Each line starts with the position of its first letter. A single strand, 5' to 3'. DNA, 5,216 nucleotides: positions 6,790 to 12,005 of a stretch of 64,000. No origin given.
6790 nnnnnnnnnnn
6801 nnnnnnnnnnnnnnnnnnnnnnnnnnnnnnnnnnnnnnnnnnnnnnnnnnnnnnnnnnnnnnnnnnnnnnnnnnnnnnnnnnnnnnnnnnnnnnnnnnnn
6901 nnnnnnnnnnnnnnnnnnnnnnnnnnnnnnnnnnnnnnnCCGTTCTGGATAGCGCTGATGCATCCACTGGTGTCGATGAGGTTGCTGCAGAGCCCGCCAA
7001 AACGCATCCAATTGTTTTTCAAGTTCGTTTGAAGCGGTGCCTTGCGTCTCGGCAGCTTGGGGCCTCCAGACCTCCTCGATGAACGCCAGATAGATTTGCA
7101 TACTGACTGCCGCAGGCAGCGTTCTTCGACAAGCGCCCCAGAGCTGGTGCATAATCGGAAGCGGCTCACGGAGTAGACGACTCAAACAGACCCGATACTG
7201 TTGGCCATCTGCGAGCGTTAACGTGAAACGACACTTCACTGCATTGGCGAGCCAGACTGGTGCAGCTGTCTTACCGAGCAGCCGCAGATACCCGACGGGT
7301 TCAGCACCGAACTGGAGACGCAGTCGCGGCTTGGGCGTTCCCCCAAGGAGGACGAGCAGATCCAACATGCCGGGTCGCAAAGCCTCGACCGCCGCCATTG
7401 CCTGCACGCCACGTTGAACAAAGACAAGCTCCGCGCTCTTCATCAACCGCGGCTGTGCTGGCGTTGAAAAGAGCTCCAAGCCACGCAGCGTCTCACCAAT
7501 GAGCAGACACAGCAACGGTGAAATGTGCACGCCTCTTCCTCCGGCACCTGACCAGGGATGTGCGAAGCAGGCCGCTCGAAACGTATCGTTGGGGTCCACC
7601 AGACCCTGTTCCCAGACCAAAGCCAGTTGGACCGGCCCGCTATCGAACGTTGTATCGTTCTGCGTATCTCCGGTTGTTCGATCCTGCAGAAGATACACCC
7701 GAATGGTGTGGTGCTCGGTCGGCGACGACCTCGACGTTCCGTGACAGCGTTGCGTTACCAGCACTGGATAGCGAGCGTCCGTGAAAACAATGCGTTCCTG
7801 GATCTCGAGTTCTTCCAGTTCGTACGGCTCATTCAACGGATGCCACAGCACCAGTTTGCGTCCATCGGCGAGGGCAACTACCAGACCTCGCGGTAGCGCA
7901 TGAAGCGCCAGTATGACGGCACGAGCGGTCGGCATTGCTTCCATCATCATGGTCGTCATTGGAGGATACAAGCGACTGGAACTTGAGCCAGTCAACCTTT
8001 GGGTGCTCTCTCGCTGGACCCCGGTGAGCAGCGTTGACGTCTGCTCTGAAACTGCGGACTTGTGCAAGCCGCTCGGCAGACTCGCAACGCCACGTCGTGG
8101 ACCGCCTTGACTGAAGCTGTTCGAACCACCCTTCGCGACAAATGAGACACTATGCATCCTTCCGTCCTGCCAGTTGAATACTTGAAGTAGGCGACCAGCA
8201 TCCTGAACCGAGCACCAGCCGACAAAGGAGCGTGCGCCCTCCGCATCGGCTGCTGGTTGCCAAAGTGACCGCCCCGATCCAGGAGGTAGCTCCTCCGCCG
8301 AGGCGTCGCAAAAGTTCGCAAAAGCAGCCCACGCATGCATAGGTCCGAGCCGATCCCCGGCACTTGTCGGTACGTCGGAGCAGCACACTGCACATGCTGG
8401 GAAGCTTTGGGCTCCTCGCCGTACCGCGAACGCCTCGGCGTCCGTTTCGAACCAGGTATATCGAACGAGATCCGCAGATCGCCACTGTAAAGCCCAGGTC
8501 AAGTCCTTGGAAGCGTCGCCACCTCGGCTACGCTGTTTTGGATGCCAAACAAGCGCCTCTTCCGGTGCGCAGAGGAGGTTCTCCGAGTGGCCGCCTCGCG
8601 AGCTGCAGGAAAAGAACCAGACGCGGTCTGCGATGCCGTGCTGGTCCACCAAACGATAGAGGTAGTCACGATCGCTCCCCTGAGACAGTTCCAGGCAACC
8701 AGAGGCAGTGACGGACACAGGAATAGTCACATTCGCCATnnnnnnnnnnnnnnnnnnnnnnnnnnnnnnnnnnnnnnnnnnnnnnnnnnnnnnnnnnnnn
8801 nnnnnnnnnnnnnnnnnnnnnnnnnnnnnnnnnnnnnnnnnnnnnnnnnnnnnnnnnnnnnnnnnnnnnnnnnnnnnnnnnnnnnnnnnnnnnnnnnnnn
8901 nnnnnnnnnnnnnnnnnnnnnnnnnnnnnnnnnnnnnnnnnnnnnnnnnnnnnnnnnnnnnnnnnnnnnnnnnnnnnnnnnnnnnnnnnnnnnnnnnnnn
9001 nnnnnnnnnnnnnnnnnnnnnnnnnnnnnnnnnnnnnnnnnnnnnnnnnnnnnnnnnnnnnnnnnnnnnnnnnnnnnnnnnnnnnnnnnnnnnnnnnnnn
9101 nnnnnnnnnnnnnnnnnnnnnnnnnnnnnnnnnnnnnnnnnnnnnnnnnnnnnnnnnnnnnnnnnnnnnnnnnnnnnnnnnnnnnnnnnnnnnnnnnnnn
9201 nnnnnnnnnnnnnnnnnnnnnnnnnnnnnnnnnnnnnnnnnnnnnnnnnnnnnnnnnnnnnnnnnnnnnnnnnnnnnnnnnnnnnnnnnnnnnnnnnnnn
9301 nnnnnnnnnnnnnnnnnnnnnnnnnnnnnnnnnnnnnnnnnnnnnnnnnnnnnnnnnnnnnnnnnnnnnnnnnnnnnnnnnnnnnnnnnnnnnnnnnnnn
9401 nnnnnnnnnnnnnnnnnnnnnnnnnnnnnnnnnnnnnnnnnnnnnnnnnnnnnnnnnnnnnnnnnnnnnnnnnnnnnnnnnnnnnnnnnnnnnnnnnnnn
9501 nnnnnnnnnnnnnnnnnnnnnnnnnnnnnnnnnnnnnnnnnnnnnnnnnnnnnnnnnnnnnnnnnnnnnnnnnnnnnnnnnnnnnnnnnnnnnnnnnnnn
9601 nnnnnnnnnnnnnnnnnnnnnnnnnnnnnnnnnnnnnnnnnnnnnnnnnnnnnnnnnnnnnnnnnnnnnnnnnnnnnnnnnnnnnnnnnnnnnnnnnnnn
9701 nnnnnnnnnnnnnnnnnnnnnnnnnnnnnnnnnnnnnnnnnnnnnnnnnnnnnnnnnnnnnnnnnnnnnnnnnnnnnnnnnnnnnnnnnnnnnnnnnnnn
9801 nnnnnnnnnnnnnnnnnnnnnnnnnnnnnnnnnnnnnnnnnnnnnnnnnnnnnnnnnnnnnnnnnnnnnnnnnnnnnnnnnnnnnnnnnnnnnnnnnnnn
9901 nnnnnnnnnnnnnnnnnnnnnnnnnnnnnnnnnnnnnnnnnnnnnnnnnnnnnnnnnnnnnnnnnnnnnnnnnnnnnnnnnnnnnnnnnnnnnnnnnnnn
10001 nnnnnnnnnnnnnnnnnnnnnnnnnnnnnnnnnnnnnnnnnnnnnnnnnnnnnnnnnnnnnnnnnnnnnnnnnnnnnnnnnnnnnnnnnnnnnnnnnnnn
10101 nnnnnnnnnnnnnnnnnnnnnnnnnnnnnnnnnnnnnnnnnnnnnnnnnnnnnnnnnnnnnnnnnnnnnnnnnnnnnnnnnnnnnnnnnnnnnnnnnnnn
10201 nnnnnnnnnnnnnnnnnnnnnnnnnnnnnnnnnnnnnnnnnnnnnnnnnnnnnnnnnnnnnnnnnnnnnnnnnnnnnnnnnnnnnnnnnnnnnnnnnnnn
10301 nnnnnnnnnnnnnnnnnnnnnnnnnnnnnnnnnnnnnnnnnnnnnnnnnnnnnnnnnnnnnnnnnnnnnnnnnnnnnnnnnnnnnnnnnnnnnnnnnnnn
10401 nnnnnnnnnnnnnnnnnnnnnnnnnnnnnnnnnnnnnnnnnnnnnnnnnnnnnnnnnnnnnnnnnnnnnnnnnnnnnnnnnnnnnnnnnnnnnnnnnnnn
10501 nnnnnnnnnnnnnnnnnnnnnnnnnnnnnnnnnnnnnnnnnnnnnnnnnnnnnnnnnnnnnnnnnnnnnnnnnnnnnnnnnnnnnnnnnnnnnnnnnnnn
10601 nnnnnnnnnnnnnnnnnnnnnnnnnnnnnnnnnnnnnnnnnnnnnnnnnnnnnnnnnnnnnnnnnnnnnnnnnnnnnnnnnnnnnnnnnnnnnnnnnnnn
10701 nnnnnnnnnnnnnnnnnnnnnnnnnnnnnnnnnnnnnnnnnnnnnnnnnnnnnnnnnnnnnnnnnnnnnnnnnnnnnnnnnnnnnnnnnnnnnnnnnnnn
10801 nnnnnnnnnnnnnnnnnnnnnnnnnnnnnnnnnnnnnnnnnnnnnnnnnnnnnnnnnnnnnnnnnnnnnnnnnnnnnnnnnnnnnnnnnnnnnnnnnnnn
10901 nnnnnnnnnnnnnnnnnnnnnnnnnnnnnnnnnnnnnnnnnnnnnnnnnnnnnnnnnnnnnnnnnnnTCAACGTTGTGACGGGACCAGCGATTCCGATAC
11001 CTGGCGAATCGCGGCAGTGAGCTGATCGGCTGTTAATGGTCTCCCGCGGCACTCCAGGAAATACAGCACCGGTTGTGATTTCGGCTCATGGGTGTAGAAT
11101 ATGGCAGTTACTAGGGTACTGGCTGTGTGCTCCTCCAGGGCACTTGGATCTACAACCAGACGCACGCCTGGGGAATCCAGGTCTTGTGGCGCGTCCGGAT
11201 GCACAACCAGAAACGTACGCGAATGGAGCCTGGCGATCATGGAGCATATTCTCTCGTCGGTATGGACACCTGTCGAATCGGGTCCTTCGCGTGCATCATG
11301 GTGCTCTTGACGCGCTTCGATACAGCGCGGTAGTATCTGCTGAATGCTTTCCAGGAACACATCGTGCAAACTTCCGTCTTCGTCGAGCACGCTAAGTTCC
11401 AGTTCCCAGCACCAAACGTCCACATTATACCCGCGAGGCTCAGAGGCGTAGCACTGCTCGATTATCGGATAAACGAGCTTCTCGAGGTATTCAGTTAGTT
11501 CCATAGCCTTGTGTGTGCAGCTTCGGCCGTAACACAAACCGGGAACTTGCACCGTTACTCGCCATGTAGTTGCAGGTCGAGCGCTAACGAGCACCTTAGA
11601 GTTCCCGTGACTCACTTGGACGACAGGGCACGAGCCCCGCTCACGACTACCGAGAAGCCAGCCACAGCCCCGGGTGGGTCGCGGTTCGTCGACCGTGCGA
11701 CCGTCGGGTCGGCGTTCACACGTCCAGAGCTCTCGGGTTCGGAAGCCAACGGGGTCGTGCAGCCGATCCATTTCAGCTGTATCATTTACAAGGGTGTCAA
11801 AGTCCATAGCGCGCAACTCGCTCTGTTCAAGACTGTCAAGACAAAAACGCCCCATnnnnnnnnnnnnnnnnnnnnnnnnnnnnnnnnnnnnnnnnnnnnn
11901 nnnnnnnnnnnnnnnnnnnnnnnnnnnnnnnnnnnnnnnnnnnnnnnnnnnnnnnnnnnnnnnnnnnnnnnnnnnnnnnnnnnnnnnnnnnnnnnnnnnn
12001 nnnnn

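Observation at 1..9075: A 9-kb stop-free reading frame (>=3000 codons) that the ORF track misses because it runs off the window edge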

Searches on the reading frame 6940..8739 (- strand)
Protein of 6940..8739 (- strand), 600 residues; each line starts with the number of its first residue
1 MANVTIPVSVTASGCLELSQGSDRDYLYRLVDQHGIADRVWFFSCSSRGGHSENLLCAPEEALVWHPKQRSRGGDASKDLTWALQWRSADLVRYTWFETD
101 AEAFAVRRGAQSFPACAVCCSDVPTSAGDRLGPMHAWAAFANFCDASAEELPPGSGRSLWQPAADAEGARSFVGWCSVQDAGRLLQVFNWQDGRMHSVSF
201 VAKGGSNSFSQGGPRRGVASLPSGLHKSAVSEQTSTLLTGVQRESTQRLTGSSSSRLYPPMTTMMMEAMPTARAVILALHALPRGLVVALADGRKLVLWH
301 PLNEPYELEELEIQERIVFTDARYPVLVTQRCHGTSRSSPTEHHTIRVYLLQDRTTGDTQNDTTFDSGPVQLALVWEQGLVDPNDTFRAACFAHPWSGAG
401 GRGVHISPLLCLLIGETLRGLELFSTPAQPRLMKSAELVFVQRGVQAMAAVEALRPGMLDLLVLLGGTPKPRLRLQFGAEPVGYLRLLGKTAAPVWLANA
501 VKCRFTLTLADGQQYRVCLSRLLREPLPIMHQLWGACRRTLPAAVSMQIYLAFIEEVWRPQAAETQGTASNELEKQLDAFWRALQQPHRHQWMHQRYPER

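Call 30: find_homologous_proteins(query=A2, max_evalue=0.001)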
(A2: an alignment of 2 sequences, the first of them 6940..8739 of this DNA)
Query A2 (2 sequences): 8000 candidates shared short words with the query, none scored E <= 0.001.
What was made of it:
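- Tried and rejected: Low-complexity words probably filled the candidate list, so that search was wasted (call 30).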

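Call 42: predict_structure(alignment_id=A2)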
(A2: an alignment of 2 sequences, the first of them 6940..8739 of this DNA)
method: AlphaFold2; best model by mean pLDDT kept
length: 600 residues; sequences in the alignment: 2
mean_pLDDT: 28.6   pTM: 0.21
mean pLDDT of the five models: 28.6, 27.8, 26.0, 25.7, 24.3
residues with pLDDT >= 90: 0; 70-90: 0; 50-70: 0; < 50: 600
segments of 3 or more residues with pLDDT < 50: 1-600
pLDDT, mean of each block of 10 residues (from residue 1): 22 29 39 33 30 28 27 27 27 26 27 26 27 26 25 26 26 28 32 32 24 22 21 22 22 22 24 27 27 28 29 27 30 33 36 31 28 35 31 30 28 26 25 22 24 24 25 27 26 25 33 34 33 33 34 37 37 42 39 34
secondary structure, 60 per line:
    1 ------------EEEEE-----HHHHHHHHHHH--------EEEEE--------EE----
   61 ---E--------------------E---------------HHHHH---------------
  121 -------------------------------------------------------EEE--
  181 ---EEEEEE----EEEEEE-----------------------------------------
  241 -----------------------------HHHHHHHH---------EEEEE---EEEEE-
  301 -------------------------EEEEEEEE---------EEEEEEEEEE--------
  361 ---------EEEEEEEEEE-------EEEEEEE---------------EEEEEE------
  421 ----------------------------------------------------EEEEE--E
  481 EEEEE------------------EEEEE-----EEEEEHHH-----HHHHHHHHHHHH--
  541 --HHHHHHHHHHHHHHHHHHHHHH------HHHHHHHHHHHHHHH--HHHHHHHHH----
elements in order: E13-17 H23-33 E42-46 H101-105 E176-178 E184-189 E194-199 H270-277 E287-291 E295-299 E326-333 E343-352 E370-379 E387-393 E409-414 E473-477 E480-485 E504-508 E514-518 H527-538 H543-564 H571-585 H588-596
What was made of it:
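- On APC1 (anaphase-promoting complex subunit 1): This shows homology only; the fold was not confirmed because the AF2 model failed (pLDDT 28.6, call 42).
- The AF2 model of the N-terminus was unusable (pLDDT 28.6, call 42).
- Tried and rejected: (2) AF2 prediction of the N-terminal 600 aa from a two-sequence alignment gave pLDDT 28.6, so I did not use it and ran no fold search (call 42).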

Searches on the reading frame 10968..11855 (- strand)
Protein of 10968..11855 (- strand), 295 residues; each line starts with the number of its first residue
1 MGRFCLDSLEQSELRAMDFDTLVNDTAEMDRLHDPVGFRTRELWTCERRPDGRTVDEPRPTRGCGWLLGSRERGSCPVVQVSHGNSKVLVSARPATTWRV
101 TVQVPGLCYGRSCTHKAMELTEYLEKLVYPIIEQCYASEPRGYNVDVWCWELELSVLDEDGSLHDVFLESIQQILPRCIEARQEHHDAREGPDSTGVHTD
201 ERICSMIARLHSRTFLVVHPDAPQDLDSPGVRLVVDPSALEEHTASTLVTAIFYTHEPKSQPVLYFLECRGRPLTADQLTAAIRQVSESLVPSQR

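Call 12: list_cluster_members(proteins=[window:10968-11855:-, window:16768-17832:-, window:26829-28046:+, window:36047-37168:-, window:38636-39931:-, window:45378-51368:+, window:55075-57519:-, window:59722-61440:+, window:61691-63898:-])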
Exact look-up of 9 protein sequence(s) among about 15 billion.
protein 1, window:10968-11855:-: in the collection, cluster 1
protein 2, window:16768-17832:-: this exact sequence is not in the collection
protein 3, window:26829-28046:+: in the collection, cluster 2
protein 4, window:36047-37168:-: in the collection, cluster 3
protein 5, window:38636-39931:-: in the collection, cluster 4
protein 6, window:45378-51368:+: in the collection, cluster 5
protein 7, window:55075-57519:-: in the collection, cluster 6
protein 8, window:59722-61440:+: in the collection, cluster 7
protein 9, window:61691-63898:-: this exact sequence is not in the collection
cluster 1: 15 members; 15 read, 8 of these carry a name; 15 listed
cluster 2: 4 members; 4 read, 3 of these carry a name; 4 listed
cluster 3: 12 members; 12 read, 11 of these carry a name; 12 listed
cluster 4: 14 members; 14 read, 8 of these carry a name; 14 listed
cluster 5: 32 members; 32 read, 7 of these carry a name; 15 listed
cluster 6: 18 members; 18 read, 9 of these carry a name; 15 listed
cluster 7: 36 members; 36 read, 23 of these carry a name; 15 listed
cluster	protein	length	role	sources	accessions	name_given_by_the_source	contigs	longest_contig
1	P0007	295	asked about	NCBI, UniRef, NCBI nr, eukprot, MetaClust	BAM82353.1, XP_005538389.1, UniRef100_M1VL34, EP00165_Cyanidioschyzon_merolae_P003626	hypothetical protein CYME_CMR084C [Cyanidioschyzon merolae strain 10D] | Uncharacterized protein n=1 Tax=Cyanidioschyzon merolae (strain NIES-3377 / 10D) ... | XP_005538389.1 hypothetical protein CYME_CMR084C [Cyanidioschyzon merolae strain 10D]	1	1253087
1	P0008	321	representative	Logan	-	-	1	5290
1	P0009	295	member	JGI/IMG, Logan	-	exosome complex RNA-binding protein Rrp42 (RNase PH superfamily)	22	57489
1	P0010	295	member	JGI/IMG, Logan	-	exosome complex RNA-binding protein Rrp42 (RNase PH superfamily)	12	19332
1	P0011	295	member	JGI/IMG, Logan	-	exosome complex RNA-binding protein Rrp42 (RNase PH superfamily)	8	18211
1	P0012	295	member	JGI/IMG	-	exosome complex RNA-binding protein Rrp42 (RNase PH superfamily)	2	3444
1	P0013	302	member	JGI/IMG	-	exosome complex RNA-binding protein Rrp42 (RNase PH superfamily)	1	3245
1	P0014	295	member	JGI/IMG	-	exosome complex RNA-binding protein Rrp42 (RNase PH superfamily)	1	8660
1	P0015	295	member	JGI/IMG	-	exosome complex RNA-binding protein Rrp42 (RNase PH superfamily)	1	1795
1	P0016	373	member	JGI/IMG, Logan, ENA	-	-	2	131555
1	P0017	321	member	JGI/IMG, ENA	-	-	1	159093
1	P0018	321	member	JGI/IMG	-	-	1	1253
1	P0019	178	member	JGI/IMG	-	-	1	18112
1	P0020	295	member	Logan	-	-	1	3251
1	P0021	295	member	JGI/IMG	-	-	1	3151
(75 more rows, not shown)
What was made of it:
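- Organism: 7 of 9 complete ORFs in the window are exact matches to C. merolae 10D proteins on a 1,253,087-bp record (call 12).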

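Call 13: search_protein_families(library=pfam, proteins=[window:10968-11855:-], max_evalue=0.001)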
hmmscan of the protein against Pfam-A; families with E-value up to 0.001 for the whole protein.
window:10968-11855:- (295 aa): 0 families
